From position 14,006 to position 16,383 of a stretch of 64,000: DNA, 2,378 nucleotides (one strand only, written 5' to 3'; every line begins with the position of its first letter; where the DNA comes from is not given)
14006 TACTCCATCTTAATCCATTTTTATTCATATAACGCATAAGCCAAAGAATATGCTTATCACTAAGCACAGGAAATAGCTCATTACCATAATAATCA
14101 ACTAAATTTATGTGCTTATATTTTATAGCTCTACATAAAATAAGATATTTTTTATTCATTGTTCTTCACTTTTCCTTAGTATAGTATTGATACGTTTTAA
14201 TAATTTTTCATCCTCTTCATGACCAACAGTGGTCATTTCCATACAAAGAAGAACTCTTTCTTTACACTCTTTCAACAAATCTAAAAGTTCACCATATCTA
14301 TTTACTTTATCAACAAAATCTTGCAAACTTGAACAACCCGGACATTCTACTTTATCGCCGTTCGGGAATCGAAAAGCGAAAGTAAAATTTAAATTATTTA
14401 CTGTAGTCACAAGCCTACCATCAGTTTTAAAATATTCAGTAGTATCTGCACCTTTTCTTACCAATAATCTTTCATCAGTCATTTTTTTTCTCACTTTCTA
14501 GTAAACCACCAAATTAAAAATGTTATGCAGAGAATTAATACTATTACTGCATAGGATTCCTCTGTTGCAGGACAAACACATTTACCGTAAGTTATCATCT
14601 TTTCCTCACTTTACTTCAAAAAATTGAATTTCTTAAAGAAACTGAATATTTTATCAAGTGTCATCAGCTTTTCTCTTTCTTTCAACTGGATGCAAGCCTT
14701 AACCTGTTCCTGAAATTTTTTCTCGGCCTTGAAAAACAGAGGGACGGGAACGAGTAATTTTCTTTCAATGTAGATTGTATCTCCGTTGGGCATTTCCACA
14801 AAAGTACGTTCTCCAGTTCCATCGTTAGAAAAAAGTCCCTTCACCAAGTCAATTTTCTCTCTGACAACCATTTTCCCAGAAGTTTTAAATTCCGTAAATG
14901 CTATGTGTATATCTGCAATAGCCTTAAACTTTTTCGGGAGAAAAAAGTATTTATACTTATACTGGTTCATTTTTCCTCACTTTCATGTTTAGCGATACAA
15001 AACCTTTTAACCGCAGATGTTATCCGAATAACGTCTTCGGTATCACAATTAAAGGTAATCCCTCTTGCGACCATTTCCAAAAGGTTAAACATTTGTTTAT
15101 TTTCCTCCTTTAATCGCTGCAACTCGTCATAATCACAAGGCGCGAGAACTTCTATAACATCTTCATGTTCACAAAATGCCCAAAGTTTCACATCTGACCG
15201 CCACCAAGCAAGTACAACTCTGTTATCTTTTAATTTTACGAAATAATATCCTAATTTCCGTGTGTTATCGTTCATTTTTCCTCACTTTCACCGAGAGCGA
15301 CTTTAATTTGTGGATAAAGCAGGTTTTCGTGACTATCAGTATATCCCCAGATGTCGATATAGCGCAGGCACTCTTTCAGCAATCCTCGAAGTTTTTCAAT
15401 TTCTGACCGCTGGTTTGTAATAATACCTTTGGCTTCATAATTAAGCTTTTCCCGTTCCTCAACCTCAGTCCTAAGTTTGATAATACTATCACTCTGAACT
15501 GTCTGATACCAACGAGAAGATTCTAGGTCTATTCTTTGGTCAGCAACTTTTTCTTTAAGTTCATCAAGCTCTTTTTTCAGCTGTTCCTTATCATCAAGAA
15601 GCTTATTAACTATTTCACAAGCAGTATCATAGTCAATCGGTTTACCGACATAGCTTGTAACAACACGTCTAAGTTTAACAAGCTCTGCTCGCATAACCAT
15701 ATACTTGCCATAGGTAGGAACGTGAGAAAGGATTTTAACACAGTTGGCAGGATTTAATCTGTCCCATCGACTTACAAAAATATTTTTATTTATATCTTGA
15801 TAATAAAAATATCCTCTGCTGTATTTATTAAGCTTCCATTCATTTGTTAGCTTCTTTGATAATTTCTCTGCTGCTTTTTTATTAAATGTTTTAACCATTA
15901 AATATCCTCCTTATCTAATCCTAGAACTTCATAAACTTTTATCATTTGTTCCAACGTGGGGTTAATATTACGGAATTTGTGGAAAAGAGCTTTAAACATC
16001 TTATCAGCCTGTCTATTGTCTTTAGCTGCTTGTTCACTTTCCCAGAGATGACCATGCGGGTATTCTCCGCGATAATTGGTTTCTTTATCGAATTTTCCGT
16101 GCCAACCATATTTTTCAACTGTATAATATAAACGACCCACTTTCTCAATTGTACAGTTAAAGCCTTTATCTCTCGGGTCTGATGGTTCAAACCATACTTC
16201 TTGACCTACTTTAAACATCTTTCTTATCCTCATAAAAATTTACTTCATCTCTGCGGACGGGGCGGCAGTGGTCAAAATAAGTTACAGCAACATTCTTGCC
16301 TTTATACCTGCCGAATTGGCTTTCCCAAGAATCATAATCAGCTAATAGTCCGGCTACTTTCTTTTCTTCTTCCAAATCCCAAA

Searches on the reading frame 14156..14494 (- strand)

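Call 75: search_protein_families(library=pfam, proteins=[window:14156-14494:-], max_evalue=0.01)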
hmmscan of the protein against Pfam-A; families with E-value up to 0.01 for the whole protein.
window:14156-14494:- (112 aa): 1 family
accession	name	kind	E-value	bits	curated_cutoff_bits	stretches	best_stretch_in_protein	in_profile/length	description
PF04548.22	AIG1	-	0.0064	16.3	27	1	45-111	125-190/212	AIG1 family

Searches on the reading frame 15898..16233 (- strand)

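Call 75: search_protein_families(library=pfam, proteins=[window:15898-16233:-], max_evalue=0.01)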
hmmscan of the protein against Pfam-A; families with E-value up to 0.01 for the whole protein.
window:15898-16233:- (111 aa): 1 family
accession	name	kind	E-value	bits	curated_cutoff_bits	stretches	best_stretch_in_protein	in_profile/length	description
PF24203.1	Phage_ProQ_C_like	-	1.4e-12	48.7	27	1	7-104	6-109/112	Phage ProQ C-terminal-like domain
